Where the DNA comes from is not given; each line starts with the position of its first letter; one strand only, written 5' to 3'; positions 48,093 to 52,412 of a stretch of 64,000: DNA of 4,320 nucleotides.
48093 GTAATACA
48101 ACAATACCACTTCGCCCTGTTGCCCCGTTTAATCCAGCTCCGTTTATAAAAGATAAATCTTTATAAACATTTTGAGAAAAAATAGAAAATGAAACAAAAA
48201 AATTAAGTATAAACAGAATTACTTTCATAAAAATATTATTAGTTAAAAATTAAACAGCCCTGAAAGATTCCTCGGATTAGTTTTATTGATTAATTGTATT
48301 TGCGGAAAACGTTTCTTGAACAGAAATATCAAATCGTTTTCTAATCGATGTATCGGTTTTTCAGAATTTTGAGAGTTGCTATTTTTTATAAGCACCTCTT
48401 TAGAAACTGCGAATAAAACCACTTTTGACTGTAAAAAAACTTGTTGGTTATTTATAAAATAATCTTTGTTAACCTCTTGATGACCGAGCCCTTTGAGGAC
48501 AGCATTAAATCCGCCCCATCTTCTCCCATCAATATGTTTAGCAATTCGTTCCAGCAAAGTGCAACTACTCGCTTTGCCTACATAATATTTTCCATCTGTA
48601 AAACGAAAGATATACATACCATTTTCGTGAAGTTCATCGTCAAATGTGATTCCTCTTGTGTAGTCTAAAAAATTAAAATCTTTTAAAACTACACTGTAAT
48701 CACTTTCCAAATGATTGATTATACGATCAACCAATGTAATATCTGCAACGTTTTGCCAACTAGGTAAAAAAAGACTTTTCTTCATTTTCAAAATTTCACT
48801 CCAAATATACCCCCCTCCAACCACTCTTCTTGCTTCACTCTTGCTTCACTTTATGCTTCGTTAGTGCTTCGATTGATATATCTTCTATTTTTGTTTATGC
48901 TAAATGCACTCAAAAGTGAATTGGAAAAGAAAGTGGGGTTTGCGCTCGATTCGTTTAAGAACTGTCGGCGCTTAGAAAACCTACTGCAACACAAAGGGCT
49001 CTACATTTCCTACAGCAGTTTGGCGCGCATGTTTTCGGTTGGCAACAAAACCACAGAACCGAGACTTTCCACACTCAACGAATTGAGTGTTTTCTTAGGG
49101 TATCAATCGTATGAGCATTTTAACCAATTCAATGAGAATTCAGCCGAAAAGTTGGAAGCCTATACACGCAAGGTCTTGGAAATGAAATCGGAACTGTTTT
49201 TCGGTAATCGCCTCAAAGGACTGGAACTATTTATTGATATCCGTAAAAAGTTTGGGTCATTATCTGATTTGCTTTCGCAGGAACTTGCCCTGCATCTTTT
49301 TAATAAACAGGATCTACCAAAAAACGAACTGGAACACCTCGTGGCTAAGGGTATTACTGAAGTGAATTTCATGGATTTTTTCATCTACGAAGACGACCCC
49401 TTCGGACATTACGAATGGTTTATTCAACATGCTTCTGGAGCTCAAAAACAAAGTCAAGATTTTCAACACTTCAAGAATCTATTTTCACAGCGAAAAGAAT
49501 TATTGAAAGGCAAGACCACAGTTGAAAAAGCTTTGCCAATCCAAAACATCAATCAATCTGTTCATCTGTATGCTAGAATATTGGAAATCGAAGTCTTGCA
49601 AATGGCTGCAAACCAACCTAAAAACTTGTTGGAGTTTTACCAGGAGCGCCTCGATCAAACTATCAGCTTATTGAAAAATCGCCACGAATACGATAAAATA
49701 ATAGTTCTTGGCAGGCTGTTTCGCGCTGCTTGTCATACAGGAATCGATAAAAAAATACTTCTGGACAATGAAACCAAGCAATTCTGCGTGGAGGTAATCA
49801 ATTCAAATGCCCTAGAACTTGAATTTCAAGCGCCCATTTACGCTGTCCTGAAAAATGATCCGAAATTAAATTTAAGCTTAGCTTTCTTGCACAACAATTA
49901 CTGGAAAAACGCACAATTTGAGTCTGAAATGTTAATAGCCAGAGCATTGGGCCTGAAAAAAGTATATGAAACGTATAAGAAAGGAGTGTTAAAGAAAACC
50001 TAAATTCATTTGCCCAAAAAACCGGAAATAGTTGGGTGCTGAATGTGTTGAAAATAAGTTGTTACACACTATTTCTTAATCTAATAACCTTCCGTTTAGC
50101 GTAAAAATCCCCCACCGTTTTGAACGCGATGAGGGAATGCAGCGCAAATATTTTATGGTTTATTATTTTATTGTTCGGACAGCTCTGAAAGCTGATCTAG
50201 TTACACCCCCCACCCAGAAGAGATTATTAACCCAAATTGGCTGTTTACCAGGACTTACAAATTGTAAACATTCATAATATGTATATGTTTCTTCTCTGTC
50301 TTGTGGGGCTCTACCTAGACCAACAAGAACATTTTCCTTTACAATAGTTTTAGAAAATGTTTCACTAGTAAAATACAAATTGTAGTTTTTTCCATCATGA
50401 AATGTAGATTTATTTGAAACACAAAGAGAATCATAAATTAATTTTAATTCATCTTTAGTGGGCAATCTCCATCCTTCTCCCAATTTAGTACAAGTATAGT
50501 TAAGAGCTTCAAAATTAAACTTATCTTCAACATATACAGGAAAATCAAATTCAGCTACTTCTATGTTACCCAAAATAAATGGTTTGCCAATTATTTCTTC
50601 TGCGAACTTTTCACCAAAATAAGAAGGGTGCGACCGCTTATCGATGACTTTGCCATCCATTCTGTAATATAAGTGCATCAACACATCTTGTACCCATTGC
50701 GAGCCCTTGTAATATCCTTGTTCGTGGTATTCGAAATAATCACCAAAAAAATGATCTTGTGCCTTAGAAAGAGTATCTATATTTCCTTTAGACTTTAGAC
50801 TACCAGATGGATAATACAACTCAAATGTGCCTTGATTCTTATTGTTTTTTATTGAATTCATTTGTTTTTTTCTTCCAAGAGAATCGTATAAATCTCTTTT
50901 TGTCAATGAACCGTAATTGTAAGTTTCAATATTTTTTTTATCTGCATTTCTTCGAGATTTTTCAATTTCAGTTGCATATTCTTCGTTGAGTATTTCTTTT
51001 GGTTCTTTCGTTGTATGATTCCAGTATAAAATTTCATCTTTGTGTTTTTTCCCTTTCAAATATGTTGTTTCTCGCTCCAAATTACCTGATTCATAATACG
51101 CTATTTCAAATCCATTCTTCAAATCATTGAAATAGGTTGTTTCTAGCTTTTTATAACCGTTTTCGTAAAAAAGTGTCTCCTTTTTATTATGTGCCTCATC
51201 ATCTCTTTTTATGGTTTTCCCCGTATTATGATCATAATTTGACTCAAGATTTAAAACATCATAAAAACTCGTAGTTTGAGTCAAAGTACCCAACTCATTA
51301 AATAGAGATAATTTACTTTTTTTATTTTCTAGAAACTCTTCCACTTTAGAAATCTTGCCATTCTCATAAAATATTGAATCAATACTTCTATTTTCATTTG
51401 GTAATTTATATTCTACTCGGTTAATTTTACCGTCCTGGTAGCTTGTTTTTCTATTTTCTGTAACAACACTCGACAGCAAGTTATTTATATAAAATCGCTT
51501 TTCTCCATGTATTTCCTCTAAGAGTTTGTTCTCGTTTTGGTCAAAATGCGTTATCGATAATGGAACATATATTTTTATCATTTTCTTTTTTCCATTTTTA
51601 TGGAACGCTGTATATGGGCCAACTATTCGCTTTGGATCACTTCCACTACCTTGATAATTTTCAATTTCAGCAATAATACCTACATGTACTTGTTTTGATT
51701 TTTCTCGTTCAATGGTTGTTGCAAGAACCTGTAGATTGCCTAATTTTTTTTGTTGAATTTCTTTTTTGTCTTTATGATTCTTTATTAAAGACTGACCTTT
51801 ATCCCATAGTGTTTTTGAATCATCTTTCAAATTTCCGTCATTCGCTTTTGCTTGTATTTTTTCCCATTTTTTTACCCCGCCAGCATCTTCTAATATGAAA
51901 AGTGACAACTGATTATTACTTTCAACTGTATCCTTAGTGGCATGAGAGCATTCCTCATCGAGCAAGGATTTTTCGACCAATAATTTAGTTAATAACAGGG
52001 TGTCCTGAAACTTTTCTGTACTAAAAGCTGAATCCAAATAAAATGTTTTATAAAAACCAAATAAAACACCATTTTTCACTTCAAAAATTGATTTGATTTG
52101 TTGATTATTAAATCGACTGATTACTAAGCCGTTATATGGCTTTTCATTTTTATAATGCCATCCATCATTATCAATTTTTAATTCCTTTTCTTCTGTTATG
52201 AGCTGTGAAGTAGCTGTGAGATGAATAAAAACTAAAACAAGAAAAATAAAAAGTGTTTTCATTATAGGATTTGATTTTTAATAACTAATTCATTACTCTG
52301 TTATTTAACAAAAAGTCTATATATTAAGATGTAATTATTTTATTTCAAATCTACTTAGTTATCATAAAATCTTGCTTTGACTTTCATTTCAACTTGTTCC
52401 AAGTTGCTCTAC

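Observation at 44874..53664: Two tandem modules with the same architecture and near-identical termini but divergent interiors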

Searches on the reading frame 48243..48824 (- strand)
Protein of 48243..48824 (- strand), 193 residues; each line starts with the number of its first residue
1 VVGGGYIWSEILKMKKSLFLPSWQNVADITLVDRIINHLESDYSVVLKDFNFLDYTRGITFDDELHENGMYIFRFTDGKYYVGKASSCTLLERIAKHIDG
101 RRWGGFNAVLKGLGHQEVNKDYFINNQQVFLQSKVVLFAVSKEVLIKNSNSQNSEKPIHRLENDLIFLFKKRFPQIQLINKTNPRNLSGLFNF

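Call 8: search_protein_families(library=pfam, proteins=[window:48243-48824:-], max_evalue=0.01)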
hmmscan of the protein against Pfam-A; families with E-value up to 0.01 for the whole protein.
window:48243-48824:- (193 aa): 2 families
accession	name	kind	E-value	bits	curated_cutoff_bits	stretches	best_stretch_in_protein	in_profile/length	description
PF01541.30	GIY-YIG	-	0.00073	20.2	22.6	1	68-107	2-40/78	GIY-YIG catalytic domain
PF18216.6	N_formyltrans_C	-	0.0069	16.5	25.8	0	36-82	5-46/52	N-formyltransferase dimerization C-terminal domain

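Call 53: search_protein_families(library=ncbifam, proteins=[window:48243-48824:-], max_evalue=0.01)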
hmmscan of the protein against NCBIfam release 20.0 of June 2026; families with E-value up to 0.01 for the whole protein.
window:48243-48824:- (193 aa): 0 families

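Call 78: search_protein_families(library=padloc, proteins=[window:48243-48824:-], max_evalue=0.01)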
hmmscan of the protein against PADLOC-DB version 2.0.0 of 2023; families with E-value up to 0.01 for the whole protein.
window:48243-48824:- (193 aa): 0 families

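Call 79: search_protein_families(library=phrogs, proteins=[window:48243-48824:-], max_evalue=0.01)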
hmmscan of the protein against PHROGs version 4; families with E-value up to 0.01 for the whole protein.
window:48243-48824:- (193 aa): 0 families

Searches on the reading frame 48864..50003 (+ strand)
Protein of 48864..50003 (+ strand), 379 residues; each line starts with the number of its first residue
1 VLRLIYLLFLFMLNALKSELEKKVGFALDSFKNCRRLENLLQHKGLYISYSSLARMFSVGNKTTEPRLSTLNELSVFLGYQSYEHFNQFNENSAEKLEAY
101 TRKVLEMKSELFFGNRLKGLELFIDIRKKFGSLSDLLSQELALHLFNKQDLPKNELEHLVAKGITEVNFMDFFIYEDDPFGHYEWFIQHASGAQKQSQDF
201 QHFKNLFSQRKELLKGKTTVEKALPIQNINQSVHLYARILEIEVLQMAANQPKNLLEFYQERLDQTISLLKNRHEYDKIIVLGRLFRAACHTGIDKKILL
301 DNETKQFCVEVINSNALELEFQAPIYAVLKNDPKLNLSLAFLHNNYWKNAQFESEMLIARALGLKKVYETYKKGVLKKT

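Call 8: search_protein_families(library=pfam, proteins=[window:48864-50003:+], max_evalue=0.01)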
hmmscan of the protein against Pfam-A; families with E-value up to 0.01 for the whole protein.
window:48864-50003:+ (379 aa): 0 families

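Call 18: find_encoding_contigs(protein=window:48864-50003:+, flank=10000, max_places=10)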
Protein window:48864-50003:+ (379 aa): no gene with exactly this product is on record in the collection.

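Call 26: find_homologous_proteins(query=window:48864-50003:+, max_evalue=0.00001)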
Query window:48864-50003:+ (379 aa): 42 proteins with E <= 0.00001 among 4701 candidates.
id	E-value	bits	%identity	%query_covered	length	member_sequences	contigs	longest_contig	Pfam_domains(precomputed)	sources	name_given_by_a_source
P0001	1.2e-229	780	97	97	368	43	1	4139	-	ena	-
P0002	1.4e-228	776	96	97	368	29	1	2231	-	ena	-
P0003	6.4e-227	771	95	97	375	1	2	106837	-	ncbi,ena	-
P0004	9.7e-217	737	93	95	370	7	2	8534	-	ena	-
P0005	5.0e-215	732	89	98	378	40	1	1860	-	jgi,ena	jgi:hypothetical protein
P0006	8.9e-215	731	91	98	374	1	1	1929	-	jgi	jgi:hypothetical protein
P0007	1.2e-212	724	89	95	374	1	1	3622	-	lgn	-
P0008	1.4e-212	724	88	99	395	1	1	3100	-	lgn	-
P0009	2.5e-212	723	91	95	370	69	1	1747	-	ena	-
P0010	1.2e-208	711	89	97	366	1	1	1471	-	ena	-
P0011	4.6e-198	676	84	97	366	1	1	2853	-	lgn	-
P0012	3.8e-194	663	82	97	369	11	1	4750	-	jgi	jgi:hypothetical protein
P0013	1.3e-186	638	80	97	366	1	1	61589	-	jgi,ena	jgi:hypothetical protein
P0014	1.7e-186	638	78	97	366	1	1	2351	-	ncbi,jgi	jgi:hypothetical protein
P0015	2.5e-183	627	77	97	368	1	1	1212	-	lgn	-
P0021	5.0e-180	617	75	98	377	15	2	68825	-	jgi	jgi:hypothetical protein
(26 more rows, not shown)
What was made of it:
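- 48897..50003 (+): HTH1: 368-aa all-helical putative regulator, intact. Its family ends naturally at ..KKGVLK(KT). 42 homologues, 51-97% identity (call 26).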

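Call 28: find_encoding_contigs(protein=P0003, flank=10000, max_places=3)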
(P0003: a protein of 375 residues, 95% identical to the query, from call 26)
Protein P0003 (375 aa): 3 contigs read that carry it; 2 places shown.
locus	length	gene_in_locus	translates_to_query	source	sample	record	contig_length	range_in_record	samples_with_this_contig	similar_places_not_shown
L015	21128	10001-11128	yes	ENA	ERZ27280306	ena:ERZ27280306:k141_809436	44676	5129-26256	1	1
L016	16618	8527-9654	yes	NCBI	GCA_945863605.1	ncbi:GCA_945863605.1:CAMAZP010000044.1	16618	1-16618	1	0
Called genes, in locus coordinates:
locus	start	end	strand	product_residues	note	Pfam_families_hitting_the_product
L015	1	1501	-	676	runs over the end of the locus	PF00270:DEAD (faint), PF04851:ResIII, PF17757:UvrB_inter, PF27431:UvrB_3rd, PF00271:Helicase_C, PF12344:UvrB, PF02151:UVR (weak)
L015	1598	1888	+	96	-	-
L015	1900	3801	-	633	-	PF13537:GATase_7 (faint)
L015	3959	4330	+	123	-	PF02537:CRCB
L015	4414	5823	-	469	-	PF14289:DUF4369 (weak), PF00578:AhpC-TSA, PF08534:Redoxin, PF13098:Thioredoxin_2 (faint), PF13905:Thioredoxin_8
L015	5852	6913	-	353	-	PF14281:PDDEXK_4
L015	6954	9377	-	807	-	PF09603:Fib_succ_major (faint)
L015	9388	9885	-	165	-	PF18962:Por_Secre_tail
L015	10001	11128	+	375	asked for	-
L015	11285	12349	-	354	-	PF17761:DUF1016_N, PF06250:YhcG_C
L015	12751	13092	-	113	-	-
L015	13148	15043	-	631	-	PF07693:KAP_NTPase, PF13191:AAA_16 (weak)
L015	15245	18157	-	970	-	PF07661:MORN_2 (faint)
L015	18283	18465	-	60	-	-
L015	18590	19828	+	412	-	-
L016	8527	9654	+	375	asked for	-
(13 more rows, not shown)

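Call 29: find_encoding_contigs(protein=P0013, flank=10000, max_places=3)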
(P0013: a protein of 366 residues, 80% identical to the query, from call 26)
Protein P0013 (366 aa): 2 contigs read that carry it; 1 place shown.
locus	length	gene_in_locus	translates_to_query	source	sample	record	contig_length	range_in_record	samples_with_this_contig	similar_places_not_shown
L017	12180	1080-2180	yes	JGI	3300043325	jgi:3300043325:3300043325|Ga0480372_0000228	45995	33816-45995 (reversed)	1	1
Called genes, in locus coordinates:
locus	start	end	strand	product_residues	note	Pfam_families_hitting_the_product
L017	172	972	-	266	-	PF20234:DUF6591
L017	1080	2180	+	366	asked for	-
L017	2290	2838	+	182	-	PF07638:Sigma70_ECF, PF04542:Sigma70_r2, PF08281:Sigma70_r4_2, PF04545:Sigma70_r4 (weak)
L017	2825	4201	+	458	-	-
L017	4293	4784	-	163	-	PF03190:Thioredox_DsbH, PF00085:Thioredoxin (weak), PF13899:Thioredoxin_7, PF13098:Thioredoxin_2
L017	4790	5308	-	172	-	PF03938:OmpH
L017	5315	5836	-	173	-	PF03938:OmpH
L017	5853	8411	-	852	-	PF07244:POTRA, PF01103:Omp85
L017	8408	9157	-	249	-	PF01255:Prenyltransf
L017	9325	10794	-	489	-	PF00070:Pyr_redox (faint), PF00890:FAD_binding_2 (faint), PF00996:GDI (faint), PF01266:DAO (weak), PF01593:Amino_oxidase, PF03486:HI0933_like (faint), PF12831:FAD_oxidored (weak), PF13450:NAD_binding_8, +1 more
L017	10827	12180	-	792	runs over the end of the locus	PF00801:PKD (faint), PF18911:PKD_4, PF16820:PKD_3 (faint), PF18911:PKD_4, PF13585:CHU_C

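Call 30: find_encoding_contigs(protein=P0021, flank=10000, max_places=3)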
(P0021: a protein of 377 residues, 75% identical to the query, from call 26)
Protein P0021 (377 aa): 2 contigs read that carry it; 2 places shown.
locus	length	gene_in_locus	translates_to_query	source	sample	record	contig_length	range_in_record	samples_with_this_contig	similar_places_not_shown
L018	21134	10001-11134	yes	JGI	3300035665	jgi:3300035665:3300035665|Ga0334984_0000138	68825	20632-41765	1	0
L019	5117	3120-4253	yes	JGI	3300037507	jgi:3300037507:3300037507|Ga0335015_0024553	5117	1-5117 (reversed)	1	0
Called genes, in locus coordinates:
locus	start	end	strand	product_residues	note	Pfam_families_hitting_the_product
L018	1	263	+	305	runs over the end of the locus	PF13280:WYL, PF25583:WCX (weak)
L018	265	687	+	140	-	-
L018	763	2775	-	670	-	PF03235:GmrSD_N, PF07510:GmrSD_C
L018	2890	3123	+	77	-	-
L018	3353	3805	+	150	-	-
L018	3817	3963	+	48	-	-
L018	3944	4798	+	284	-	PF00656:Peptidase_C14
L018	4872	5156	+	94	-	-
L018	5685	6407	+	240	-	PF04892:VanZ-LLP1, PF00027:cNMP_binding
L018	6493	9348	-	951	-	PF17164:DUF5122, PF00801:PKD, PF18911:PKD_4 (weak), PF18962:Por_Secre_tail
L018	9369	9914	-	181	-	-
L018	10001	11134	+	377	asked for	-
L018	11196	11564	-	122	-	PF01381:HTH_3, PF12844:HTH_19, PF13443:HTH_26 (weak), PF13560:HTH_31 (weak)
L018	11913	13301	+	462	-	PF03739:LptF_LptG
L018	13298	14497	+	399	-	PF00534:Glycos_transf_1, PF13692:Glyco_trans_1_4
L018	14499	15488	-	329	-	PF01075:Glyco_transf_9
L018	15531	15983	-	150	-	-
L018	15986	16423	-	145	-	PF02502:LacAB_rpiB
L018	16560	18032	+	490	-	PF00478:IMPDH, PF00571:CBS, PF00977:His_biosynth (faint), PF03060:NMO, PF01070:FMN_dh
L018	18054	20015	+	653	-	PF13616:Rotamase_3, PF00639:Rotamase, PF13616:Rotamase_3, PF00639:Rotamase, PF13145:Rotamase_2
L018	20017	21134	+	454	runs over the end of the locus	PF13145:Rotamase_2, PF13616:Rotamase_3, PF00639:Rotamase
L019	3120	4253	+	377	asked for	-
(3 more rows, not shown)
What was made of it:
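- Module 1 in an unrelated neighbourhood in L018 (call 30).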

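Call 53: search_protein_families(library=ncbifam, proteins=[window:48864-50003:+], max_evalue=0.01)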
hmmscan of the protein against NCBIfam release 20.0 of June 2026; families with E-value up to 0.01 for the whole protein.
window:48864-50003:+ (379 aa): 0 families

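Call 78: search_protein_families(library=padloc, proteins=[window:48897-50003:+], max_evalue=0.01)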
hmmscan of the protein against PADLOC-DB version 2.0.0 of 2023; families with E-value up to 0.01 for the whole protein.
window:48897-50003:+ (368 aa): 0 families

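Call 79: search_protein_families(library=phrogs, proteins=[window:48897-50003:+], max_evalue=0.01)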
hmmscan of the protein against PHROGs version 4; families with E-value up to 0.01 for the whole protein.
window:48897-50003:+ (368 aa): 0 families

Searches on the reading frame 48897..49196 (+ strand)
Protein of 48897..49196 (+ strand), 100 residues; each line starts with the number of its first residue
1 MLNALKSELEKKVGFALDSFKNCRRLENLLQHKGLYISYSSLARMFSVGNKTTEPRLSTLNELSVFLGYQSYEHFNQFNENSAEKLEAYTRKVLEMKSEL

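Call 60: search_protein_families(library=pfam, proteins=[window:48897-49196:+], max_evalue=10)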
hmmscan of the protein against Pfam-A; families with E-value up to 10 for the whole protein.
window:48897-49196:+ (100 aa): 0 families

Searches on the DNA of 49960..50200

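Call 13: search_rna_families(source=window, start=49960, end=50200, threshold=evalue, max_evalue=10)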
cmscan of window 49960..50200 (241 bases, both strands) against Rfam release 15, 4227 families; matches with E-value up to 10: 2.
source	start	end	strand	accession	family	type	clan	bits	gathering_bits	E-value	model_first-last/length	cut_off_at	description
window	50143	50169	+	RF04349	Plastid-rps18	Cis-reg;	-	17.3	60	4.8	1-57/57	no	Plastid-rps18 3UTR RNA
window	49975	50011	+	RF01360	CRISPR-DR47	Gene; CRISPR;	-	13.1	39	7.6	1-37/37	no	CRISPR RNA direct repeat element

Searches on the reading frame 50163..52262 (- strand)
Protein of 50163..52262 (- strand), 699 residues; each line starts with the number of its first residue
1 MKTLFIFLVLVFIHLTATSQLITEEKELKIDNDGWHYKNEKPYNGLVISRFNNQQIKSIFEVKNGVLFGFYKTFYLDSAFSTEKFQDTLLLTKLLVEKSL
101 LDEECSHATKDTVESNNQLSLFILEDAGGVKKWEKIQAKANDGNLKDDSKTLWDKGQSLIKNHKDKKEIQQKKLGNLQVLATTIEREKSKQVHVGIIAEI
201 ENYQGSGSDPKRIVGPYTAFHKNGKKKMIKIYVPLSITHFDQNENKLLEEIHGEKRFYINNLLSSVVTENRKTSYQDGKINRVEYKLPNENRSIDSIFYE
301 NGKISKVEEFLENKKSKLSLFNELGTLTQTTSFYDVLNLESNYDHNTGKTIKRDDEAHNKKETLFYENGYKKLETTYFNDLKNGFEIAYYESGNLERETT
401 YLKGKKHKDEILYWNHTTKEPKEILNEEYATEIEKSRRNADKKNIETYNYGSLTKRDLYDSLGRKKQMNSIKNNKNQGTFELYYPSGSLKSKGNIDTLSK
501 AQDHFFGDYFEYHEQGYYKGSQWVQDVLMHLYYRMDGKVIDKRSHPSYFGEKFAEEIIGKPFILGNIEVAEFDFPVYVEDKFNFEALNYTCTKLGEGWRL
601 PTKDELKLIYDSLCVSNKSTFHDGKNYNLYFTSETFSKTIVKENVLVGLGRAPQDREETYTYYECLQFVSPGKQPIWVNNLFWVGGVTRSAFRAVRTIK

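Call 8: search_protein_families(library=pfam, proteins=[window:50163-52262:-], max_evalue=0.01)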
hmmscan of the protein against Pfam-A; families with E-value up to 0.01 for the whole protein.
window:50163-52262:- (699 aa): 2 families
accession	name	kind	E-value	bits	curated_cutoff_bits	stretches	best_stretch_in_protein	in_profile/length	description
PF07603.17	Lcl_C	-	0.00027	21.7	34.9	1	596-637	43-86/117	Lcl C-terminal domain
PF07661.19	MORN_2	-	0.00027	21.3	29.6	0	477-494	2-19/22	MORN repeat variant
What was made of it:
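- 50163..52262 (-): 699-aa cargo of module 2. The MORN_2 and Lcl_C hits are both below Pfam cutoffs. Call 8.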

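Call 53: search_protein_families(library=ncbifam, proteins=[window:50163-52262:-], max_evalue=0.01)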
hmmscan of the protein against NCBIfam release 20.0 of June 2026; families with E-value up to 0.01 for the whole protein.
window:50163-52262:- (699 aa): 0 families

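Call 78: search_protein_families(library=padloc, proteins=[window:50163-52262:-], max_evalue=0.01)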
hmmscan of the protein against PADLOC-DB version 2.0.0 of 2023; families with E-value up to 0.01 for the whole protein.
window:50163-52262:- (699 aa): 0 families

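Call 79: search_protein_families(library=phrogs, proteins=[window:50163-52262:-], max_evalue=0.01)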
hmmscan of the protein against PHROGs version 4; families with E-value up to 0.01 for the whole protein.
window:50163-52262:- (699 aa): 0 families
